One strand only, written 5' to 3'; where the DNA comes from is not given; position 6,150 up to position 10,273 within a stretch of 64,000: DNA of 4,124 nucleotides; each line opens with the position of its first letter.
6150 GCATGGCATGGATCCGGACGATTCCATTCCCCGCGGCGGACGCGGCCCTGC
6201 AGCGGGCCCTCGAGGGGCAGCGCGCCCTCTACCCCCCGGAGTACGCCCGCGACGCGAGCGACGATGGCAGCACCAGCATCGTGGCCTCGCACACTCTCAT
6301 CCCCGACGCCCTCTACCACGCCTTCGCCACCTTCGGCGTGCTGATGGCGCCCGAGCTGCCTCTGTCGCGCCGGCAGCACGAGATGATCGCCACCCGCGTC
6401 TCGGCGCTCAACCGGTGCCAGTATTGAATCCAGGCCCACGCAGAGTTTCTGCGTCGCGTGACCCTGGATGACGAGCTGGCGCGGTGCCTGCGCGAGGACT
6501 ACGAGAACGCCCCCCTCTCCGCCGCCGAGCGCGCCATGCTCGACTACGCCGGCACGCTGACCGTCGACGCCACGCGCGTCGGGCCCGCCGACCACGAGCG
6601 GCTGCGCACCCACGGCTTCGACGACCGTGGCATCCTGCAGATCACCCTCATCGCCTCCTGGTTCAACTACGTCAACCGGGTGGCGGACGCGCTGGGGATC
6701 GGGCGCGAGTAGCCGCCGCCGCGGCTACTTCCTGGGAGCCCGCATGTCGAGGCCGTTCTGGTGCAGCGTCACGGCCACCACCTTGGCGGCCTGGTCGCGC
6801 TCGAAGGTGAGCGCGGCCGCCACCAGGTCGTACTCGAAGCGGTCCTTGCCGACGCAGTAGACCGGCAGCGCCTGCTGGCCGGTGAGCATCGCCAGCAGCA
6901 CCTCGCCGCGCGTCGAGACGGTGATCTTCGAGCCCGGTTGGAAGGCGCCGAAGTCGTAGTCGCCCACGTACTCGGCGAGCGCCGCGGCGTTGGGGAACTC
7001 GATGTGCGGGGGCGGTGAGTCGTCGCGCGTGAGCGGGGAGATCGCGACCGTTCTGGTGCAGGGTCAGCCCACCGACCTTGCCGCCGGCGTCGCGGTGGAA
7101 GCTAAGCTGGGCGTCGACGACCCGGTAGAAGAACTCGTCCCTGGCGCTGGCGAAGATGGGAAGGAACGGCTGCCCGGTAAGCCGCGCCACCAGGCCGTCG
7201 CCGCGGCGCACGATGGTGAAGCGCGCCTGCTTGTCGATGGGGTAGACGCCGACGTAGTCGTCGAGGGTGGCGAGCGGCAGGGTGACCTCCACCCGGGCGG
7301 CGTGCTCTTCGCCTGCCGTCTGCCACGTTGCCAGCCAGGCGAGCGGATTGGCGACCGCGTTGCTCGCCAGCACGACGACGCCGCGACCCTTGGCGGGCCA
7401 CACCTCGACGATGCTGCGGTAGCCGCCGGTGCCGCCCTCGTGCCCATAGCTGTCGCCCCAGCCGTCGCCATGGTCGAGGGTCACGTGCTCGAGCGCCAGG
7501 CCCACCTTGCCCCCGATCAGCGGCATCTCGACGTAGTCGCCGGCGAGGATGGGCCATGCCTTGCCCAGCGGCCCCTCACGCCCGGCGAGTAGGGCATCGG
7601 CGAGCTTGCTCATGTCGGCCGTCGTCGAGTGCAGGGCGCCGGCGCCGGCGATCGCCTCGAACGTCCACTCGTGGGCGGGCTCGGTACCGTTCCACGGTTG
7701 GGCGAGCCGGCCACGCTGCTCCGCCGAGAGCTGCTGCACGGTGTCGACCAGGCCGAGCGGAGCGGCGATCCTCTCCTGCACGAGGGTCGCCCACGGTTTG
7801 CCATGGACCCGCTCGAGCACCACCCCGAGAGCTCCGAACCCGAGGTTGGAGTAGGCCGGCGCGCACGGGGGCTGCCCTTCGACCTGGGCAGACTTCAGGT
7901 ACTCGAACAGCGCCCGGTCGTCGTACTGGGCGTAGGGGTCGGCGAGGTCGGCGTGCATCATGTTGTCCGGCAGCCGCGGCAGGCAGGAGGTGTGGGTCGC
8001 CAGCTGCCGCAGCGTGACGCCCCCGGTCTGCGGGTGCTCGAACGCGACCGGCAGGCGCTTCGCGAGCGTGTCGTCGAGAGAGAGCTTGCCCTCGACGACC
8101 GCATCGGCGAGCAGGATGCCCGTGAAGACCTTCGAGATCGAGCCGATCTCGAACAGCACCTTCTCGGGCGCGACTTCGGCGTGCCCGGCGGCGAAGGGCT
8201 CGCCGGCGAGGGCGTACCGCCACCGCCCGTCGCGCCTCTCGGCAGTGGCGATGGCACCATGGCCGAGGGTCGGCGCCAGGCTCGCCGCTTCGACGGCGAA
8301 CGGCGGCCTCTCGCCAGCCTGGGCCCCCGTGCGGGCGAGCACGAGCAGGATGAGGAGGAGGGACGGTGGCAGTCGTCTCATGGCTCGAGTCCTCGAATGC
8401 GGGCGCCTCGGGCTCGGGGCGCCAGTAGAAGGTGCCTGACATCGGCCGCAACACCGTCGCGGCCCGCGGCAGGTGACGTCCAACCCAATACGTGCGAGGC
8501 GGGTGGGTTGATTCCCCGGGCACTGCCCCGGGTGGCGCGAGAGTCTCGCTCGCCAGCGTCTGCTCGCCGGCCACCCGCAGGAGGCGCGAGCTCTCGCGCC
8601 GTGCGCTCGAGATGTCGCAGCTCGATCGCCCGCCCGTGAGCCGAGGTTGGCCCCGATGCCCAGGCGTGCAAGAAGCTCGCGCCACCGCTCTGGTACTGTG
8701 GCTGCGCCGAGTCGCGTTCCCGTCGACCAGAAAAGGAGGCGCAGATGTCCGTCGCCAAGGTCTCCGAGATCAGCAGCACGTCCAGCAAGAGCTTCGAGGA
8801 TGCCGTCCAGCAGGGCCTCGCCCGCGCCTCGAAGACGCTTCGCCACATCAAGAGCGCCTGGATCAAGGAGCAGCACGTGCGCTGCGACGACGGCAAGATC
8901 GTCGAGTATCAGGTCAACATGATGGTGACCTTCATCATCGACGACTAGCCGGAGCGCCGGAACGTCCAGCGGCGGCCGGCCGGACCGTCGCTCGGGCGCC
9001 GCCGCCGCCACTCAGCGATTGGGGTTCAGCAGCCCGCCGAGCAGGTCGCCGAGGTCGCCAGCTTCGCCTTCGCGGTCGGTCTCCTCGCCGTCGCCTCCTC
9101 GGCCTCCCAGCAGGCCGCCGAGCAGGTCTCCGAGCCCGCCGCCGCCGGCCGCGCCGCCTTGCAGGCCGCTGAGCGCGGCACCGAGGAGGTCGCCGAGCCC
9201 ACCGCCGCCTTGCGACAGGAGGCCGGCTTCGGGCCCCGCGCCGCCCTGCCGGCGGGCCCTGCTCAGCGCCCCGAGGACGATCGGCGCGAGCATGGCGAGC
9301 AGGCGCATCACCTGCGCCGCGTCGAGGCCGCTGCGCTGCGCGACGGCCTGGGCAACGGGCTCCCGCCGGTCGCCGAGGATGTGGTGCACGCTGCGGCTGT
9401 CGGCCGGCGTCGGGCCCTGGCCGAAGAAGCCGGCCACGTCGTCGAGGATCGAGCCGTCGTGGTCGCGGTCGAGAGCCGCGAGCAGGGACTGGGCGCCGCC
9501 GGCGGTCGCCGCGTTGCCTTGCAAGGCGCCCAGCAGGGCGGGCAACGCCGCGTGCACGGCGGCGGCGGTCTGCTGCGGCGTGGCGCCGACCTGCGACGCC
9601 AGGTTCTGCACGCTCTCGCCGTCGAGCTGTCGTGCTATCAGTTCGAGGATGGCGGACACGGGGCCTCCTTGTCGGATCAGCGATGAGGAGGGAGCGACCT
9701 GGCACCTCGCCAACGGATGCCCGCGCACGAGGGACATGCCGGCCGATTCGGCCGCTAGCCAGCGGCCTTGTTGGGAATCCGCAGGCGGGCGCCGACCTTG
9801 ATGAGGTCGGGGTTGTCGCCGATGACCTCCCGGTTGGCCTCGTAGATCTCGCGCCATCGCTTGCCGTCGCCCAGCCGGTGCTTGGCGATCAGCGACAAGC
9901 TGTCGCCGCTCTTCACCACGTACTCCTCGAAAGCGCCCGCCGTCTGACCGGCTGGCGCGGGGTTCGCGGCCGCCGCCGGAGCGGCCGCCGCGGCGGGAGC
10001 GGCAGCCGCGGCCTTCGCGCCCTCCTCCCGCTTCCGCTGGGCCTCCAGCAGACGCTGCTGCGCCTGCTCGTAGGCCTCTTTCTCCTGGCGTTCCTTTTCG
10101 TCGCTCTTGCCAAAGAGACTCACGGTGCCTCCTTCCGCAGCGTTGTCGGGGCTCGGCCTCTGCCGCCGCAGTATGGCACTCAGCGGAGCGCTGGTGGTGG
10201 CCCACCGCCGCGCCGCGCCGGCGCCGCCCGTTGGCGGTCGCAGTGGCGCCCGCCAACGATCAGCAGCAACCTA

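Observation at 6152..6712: Candidate selenoprotein: AhpD/CMD-family gene with UGA at the redox Cys and a SECIS-like hairpin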

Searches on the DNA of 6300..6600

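Call 10: search_rna_families(source=window, start=6300, end=6600, threshold=evalue, max_evalue=10, show_alignments=3)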
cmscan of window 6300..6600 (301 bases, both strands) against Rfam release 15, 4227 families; matches with E-value up to 10: 1.
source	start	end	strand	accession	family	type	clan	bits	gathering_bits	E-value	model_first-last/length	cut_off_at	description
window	6317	6373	+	RF02989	gntR-DTE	Gene; sRNA;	-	13.2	63.6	6.9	15-119/119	no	gntR-DTE RNA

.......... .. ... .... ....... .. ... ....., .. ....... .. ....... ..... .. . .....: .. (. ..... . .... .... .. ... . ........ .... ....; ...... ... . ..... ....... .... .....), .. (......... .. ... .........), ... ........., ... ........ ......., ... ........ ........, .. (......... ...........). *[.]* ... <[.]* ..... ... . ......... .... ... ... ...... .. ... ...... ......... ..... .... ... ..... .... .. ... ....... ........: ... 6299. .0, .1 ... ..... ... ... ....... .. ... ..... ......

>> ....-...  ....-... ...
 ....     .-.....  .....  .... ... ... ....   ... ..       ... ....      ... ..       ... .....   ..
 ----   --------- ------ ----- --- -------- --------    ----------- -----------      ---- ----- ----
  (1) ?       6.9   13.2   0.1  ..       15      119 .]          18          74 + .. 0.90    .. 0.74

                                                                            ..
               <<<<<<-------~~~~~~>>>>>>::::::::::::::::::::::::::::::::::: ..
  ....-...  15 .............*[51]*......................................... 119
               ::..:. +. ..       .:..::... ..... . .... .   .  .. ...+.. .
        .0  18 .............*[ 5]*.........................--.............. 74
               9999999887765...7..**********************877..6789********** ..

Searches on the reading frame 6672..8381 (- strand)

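Call 43: search_protein_families(library=pfam, proteins=[window:6672-8381:-], max_evalue=0.001)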
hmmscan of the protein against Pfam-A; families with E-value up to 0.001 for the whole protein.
window:6672-8381:- (569 aa): 2 families
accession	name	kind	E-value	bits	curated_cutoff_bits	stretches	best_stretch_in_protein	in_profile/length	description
PF00144.29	Beta-lactamase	-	9.3e-48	163.5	27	1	44-343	17-312/329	Beta-lactamase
PF11954.13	DUF3471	-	1.8e-10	41.6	29.3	1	363-442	2-89/103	Domain of unknown function (DUF3471)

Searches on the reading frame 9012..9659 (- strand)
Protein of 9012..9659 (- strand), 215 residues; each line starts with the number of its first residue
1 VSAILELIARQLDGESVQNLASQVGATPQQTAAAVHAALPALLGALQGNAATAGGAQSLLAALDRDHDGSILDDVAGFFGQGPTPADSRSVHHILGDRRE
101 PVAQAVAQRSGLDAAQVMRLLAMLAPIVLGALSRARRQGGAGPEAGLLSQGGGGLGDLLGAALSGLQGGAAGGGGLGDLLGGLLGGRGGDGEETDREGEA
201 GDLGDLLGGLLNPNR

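Call 43: search_protein_families(library=pfam, proteins=[window:9012-9659:-], max_evalue=0.001)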
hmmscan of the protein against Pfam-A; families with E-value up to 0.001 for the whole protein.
window:9012-9659:- (215 aa): 1 family
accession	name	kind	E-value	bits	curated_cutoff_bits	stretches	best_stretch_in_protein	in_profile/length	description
PF06078.17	DUF937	-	1.6e-33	116.5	25.4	1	7-134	2-134/135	Bacterial protein of unknown function (DUF937)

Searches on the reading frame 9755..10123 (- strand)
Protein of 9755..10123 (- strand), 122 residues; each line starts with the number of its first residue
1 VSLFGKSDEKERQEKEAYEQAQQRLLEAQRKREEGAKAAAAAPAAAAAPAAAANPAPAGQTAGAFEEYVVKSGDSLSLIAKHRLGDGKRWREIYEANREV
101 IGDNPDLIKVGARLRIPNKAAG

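Call 43: search_protein_families(library=pfam, proteins=[window:9755-10123:-], max_evalue=0.001)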
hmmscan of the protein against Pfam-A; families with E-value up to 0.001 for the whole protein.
window:9755-10123:- (122 aa): 1 family
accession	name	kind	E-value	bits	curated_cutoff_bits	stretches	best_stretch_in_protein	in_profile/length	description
PF01476.26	LysM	-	2.4e-07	31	20.9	1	68-117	1-43/43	LysM domain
